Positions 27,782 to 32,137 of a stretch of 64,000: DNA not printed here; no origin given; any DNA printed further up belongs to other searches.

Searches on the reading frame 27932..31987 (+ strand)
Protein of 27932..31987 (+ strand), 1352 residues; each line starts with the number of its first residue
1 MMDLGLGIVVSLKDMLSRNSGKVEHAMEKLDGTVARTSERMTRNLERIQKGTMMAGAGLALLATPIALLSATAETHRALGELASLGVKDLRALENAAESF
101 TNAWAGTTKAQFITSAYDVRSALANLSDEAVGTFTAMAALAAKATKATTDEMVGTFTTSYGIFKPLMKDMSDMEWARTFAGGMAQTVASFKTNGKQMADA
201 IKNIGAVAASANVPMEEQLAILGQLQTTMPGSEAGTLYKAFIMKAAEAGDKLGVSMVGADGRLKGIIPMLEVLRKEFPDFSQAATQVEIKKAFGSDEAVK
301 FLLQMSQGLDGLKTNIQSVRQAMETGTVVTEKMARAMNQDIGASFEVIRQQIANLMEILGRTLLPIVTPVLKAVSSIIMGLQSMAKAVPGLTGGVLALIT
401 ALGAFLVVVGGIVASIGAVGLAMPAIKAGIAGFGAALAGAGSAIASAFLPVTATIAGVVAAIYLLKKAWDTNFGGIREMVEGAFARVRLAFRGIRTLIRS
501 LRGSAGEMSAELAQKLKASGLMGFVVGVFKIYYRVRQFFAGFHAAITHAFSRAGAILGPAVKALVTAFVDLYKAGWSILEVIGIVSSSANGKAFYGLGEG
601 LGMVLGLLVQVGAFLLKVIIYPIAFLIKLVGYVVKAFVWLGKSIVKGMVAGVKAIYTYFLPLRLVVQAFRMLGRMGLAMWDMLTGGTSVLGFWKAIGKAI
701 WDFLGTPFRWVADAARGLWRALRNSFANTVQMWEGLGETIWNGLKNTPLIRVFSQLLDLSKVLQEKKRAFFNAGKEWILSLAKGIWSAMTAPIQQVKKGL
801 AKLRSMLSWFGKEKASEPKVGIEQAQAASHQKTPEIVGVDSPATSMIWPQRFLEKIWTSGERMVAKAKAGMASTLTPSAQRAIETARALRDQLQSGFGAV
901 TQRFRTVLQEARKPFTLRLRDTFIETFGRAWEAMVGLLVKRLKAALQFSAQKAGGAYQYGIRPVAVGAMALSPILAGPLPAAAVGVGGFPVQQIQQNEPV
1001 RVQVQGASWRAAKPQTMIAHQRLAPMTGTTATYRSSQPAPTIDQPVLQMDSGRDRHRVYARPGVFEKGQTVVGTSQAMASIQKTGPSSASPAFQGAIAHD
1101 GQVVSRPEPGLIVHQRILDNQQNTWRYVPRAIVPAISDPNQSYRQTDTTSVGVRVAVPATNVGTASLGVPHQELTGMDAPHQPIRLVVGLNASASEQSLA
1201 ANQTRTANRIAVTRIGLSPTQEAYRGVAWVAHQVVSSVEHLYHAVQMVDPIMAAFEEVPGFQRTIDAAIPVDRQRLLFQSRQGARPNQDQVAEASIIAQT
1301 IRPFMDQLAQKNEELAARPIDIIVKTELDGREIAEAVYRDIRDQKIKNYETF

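Call 20: search_protein_families(library=pfam, proteins=[window:27932-31987:+], max_evalue=0.001)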
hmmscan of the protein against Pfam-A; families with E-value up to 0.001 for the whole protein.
window:27932-31987:+ (1352 aa): 1 family
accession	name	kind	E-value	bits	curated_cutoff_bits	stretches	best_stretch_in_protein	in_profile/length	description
PF10145.14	PhageMin_Tail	-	3.3e-22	79.8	33.2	1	106-294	12-201/201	Phage-related minor tail protein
